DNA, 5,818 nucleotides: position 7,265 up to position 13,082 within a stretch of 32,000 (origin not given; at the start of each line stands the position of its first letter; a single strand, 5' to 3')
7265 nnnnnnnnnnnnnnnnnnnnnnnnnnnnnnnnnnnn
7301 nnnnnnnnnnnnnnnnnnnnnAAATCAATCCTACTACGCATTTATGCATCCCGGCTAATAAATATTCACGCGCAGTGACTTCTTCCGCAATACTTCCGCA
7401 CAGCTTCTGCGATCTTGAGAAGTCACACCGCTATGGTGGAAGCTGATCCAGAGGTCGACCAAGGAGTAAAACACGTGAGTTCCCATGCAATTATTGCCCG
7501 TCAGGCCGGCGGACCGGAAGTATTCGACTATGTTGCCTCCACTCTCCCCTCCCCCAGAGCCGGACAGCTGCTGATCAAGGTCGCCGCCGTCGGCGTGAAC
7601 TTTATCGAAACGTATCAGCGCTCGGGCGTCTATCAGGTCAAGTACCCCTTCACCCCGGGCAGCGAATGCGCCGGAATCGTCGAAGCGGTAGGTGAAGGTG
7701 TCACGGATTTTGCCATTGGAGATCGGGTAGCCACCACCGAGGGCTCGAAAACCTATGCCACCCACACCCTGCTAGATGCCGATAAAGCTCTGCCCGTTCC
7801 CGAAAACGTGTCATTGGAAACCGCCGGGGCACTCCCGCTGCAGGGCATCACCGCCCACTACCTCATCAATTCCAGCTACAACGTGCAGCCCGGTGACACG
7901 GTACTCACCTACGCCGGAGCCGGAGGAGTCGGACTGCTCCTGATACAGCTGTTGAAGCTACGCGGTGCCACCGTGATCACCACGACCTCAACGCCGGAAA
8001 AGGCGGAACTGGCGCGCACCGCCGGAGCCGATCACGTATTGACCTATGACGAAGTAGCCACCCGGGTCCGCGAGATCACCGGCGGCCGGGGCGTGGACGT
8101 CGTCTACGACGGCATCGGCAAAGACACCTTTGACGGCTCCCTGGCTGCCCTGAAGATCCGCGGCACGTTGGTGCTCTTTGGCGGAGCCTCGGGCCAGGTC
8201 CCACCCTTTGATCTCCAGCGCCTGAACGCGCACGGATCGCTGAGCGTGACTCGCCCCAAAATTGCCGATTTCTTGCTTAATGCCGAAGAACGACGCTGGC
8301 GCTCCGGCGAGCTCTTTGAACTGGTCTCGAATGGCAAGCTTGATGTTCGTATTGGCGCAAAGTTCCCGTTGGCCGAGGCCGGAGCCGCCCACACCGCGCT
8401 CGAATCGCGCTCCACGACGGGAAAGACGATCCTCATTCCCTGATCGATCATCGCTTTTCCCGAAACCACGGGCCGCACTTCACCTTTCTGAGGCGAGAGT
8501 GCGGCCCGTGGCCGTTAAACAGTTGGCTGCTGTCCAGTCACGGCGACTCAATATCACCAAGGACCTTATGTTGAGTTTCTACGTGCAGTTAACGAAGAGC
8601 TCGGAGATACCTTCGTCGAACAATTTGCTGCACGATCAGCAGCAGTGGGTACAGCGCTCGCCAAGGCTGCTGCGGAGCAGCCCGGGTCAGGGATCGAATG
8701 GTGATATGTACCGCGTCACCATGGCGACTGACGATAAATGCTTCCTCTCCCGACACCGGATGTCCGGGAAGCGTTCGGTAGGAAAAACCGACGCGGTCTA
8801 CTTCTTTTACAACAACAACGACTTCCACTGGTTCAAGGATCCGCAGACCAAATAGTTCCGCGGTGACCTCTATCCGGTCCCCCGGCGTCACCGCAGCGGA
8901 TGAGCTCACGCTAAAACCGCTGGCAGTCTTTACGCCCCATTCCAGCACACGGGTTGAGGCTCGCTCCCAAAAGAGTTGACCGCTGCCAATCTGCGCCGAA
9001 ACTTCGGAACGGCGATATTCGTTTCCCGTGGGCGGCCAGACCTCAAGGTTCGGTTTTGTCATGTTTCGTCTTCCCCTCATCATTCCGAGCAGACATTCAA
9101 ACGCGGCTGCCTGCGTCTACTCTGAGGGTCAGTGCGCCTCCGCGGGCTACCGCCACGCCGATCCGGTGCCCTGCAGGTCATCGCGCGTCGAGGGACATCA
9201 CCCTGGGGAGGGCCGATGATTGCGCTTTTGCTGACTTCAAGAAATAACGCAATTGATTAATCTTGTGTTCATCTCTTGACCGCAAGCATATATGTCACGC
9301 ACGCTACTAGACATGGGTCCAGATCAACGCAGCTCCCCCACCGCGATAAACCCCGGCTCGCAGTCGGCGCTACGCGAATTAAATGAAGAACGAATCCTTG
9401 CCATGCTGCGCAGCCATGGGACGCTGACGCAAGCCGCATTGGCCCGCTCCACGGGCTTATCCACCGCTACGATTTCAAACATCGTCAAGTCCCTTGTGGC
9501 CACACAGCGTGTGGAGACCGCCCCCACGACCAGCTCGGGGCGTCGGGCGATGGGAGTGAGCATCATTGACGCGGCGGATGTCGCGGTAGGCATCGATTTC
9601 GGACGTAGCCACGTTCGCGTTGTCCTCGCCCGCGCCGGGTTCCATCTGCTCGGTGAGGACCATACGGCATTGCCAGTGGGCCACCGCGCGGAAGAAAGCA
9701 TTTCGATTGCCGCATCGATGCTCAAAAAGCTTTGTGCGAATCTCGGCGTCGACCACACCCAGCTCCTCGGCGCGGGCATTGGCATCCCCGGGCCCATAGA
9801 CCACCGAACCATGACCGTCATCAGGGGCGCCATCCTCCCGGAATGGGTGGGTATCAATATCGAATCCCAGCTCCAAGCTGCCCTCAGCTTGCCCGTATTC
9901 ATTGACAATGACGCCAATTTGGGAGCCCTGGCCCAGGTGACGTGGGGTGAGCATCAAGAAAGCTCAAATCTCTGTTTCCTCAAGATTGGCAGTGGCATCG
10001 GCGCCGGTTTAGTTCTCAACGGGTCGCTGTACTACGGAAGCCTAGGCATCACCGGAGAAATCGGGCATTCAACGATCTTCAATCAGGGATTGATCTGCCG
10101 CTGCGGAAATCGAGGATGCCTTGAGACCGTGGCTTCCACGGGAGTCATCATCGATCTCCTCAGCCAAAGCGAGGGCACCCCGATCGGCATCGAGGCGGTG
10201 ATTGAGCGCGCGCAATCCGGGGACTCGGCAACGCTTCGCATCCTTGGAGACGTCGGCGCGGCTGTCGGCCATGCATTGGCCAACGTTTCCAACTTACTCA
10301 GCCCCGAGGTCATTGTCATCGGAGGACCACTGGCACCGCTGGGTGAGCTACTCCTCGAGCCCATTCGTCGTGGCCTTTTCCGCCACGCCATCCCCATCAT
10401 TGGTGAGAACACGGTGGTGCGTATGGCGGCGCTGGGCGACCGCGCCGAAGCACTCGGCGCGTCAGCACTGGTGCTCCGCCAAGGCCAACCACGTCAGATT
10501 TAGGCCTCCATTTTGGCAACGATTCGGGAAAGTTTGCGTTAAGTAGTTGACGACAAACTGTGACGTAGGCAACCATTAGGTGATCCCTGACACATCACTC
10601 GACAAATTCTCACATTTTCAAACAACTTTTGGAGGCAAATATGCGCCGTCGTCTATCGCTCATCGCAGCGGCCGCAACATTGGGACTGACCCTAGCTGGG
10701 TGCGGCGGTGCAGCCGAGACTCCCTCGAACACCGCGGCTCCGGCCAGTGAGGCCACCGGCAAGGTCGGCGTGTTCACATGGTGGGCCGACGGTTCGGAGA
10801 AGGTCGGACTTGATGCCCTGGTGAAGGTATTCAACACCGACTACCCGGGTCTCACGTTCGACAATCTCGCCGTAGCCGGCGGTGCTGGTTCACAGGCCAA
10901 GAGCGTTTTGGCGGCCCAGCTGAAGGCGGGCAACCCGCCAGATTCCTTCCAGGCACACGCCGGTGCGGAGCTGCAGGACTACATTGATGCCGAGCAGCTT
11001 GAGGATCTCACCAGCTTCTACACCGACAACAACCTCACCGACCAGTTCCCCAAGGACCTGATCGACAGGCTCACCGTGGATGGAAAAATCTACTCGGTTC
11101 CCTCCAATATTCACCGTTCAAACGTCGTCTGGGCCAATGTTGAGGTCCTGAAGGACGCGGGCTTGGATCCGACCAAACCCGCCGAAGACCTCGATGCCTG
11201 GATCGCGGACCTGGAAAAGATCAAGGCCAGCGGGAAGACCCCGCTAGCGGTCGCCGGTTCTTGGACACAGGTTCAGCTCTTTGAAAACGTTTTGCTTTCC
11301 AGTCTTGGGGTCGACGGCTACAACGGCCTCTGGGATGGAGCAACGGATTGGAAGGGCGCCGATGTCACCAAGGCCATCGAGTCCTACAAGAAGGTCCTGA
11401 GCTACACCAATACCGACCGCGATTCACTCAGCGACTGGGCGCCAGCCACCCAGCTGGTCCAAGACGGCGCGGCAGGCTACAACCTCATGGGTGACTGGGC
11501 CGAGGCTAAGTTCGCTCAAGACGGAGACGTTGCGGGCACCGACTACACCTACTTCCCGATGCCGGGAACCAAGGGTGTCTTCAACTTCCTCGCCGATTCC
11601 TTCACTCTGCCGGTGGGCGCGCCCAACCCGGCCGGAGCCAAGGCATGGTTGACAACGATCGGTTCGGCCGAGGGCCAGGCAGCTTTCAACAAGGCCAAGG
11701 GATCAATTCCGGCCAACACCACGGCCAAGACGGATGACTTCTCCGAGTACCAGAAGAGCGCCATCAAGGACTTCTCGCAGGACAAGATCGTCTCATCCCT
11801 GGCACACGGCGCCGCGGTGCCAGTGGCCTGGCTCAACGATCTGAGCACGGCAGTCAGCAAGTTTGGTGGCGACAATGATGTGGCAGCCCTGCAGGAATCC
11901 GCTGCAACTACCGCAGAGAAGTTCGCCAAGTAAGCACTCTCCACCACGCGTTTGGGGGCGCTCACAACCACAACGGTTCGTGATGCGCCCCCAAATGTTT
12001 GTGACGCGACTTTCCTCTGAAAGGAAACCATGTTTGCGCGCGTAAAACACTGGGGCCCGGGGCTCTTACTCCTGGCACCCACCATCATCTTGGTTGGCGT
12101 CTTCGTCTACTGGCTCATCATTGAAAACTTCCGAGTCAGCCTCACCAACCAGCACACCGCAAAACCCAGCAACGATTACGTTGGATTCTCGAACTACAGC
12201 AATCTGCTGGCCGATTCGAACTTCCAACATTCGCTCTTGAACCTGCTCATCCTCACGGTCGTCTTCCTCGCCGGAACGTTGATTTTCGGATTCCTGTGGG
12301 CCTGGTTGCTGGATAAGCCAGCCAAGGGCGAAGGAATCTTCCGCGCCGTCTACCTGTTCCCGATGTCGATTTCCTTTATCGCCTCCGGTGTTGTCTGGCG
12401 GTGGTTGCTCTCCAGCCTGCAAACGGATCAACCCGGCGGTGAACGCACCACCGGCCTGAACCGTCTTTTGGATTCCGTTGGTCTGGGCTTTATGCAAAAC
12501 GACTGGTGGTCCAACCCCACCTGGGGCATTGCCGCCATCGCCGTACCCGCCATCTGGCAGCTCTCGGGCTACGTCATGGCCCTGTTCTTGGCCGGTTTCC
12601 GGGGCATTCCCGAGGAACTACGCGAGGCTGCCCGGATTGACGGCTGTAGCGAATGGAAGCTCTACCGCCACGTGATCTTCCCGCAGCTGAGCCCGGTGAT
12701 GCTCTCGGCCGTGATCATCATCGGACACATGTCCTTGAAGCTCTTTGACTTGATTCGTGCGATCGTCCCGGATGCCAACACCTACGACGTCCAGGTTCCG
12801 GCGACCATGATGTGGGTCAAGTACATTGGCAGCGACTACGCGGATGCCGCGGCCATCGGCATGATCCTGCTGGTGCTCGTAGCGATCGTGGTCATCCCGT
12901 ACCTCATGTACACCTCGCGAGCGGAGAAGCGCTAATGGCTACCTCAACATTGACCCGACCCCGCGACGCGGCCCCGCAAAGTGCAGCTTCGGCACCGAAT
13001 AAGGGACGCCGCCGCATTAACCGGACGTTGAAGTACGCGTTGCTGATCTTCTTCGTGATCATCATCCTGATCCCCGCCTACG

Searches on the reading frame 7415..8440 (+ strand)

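Call 20: search_protein_families(library=pfam, proteins=[window:7415-8440:+], max_evalue=0.00001)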
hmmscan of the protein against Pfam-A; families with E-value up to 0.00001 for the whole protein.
window:7415-8440:+ (342 aa): 3 families
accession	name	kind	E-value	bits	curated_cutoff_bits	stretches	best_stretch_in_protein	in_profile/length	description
PF00107.32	ADH_zinc_N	-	1.2e-27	96.8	31.8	1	171-272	1-104/129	Zinc-binding dehydrogenase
PF13602.12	ADH_zinc_N_2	-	1.8e-21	77.9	27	1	204-340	2-134/134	Zinc-binding dehydrogenase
PF08240.17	ADH_N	-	6.8e-17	62.1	23.5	1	49-110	2-65/104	Alcohol dehydrogenase GroES-like domain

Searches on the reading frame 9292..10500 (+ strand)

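Call 7: search_protein_families(library=pfam, proteins=[window:9292-10500:+], max_evalue=0.001)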
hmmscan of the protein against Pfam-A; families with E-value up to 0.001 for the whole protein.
window:9292-10500:+ (403 aa): 7 families
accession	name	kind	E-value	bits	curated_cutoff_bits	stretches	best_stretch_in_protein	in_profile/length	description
PF00480.26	ROK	-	4e-54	184.6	22.9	1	99-396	2-293/294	ROK family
PF12802.13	MarR_2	-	2.6e-07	31.1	27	1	34-84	9-60/61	MarR family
PF13412.12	HTH_24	-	3.7e-07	30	21.9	1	31-70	4-43/48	Winged helix-turn-helix DNA-binding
PF24034.1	DUF7343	-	9.5e-07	29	27.6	1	31-76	4-50/62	Domain of unknown function (DUF7343)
PF01047.28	MarR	-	6.6e-06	26.4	24.6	1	32-71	5-44/59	MarR family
PF08279.18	HTH_11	-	0.00026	21.2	25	1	33-71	3-42/55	HTH domain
PF01381.28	HTH_3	-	0.0005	20.5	23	0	42-66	7-31/55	Helix-turn-helix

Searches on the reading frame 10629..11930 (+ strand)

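Call 7: search_protein_families(library=pfam, proteins=[window:10629-11930:+], max_evalue=0.001)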
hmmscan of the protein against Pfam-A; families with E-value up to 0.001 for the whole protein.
window:10629-11930:+ (434 aa): 1 family
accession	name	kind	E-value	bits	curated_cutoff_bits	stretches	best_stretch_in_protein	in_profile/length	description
PF13416.11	SBP_bac_8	-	1e-22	81.7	27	1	64-373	2-273/279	Bacterial extracellular solute-binding protein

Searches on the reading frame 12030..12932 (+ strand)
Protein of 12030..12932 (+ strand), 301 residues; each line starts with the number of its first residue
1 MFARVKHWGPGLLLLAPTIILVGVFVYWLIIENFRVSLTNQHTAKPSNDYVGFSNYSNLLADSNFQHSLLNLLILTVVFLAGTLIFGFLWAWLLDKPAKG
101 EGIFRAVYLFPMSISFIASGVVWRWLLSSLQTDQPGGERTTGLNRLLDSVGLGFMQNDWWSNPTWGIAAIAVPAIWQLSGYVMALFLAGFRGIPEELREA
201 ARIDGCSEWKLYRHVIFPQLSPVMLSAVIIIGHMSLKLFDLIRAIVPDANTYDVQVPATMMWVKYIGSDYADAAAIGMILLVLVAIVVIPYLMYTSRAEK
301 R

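Call 7: search_protein_families(library=pfam, proteins=[window:12030-12932:+], max_evalue=0.001)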
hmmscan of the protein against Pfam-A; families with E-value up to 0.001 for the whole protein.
window:12030-12932:+ (301 aa): 1 family
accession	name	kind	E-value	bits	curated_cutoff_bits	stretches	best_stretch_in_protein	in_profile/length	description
PF00528.27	BPD_transp_1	-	4.9e-22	79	26.4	1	84-290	2-172/184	Binding-protein-dependent transport system inner membrane component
